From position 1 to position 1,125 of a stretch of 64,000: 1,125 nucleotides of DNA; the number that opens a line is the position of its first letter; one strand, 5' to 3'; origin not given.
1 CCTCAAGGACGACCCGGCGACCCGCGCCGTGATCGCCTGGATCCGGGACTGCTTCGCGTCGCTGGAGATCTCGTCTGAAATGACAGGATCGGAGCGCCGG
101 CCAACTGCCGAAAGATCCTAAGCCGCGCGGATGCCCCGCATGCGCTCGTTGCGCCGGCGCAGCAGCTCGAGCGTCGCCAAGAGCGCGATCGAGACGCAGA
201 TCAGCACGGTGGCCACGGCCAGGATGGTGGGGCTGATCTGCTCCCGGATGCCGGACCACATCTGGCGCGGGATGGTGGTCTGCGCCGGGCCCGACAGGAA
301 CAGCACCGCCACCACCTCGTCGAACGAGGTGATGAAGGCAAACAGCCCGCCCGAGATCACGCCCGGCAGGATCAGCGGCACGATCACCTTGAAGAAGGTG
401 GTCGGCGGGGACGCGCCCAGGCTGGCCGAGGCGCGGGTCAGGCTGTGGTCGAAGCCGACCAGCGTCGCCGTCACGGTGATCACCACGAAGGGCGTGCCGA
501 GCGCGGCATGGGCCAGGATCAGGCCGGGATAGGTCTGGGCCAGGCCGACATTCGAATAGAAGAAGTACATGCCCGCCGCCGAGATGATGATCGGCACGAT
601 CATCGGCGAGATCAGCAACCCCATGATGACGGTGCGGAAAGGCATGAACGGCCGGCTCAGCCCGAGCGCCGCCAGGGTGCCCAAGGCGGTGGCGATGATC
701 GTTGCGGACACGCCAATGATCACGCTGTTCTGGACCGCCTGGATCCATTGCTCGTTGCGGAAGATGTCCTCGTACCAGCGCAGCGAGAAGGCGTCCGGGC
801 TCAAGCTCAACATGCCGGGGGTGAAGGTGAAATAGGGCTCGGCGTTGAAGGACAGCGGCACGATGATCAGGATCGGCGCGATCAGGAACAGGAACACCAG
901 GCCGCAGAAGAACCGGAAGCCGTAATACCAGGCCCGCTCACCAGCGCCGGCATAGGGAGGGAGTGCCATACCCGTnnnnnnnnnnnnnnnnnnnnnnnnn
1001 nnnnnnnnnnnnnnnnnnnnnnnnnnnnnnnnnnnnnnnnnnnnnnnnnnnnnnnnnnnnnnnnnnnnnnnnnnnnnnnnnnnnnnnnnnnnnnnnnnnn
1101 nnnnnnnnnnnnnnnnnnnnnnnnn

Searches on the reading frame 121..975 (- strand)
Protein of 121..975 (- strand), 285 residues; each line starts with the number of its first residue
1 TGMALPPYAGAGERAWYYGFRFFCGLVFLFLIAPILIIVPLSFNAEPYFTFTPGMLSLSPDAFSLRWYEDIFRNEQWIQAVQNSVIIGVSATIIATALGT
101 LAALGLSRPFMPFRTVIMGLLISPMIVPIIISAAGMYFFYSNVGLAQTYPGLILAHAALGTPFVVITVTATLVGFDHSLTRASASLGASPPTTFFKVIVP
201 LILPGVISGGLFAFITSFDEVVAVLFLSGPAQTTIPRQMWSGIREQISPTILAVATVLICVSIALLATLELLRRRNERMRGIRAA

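Call 8: search_protein_families(library=pfam, proteins=[window:121-975:-], max_evalue=0.0001)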
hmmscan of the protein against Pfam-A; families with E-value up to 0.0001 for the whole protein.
window:121-975:- (285 aa): 1 family
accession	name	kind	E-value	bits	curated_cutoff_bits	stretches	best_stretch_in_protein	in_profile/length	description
PF00528.27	BPD_transp_1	-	1e-13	51.8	26.4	1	96-275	2-181/184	Binding-protein-dependent transport system inner membrane component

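Call 42: find_encoding_contigs(protein=window:121-969:-, flank=10000, max_places=2)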
Protein window:121-969:- (283 aa): 2 contigs read that carry it; 2 places shown.
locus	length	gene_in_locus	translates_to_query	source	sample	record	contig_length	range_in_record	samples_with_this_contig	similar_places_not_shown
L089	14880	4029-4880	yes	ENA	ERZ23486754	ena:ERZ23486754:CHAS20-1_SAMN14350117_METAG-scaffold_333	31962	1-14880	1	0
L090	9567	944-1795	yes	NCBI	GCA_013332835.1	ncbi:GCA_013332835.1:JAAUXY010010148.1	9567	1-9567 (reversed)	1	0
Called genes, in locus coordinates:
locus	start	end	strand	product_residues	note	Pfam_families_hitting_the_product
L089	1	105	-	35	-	?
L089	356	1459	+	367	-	PF00005:ABC_tran, PF08402:TOBE_2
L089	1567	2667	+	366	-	PF01547:SBP_bac_1, PF13416:SBP_bac_8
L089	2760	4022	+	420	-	PF00528:BPD_transp_1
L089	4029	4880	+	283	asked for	PF00528:BPD_transp_1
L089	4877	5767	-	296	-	PF00126:HTH_1, PF03466:LysR_substrate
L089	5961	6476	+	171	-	PF17200:sCache_2, PF08269:dCache_2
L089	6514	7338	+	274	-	PF02353:CMAS, PF01209:Ubie_methyltran, PF13489:Methyltransf_23, PF01135:PCMT, PF08241:Methyltransf_11, PF08242:Methyltransf_12, PF13649:Methyltransf_25, PF13847:Methyltransf_31, +4 more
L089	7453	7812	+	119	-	PF00903:Glyoxalase, PF22677:Ble-like_N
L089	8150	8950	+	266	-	PF00691:OmpA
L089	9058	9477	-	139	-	-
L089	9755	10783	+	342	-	PF04055:Radical_SAM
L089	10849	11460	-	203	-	PF04268:SoxG, PF01571:GCV_T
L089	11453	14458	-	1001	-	PF13510:Fer2_4, PF00890:FAD_binding_2 (weak), PF03486:HI0933_like (faint), PF07992:Pyr_redox_2, PF12831:FAD_oxidored, PF17806:SO_alpha_A3, PF01571:GCV_T, PF08669:GCV_T_C, +1 more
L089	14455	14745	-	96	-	PF04267:SoxD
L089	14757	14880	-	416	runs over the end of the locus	PF01946:Thi4 (weak), PF00890:FAD_binding_2 (faint), PF01266:DAO, PF12831:FAD_oxidored (faint), PF13450:NAD_binding_8 (weak)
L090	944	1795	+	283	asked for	PF00528:BPD_transp_1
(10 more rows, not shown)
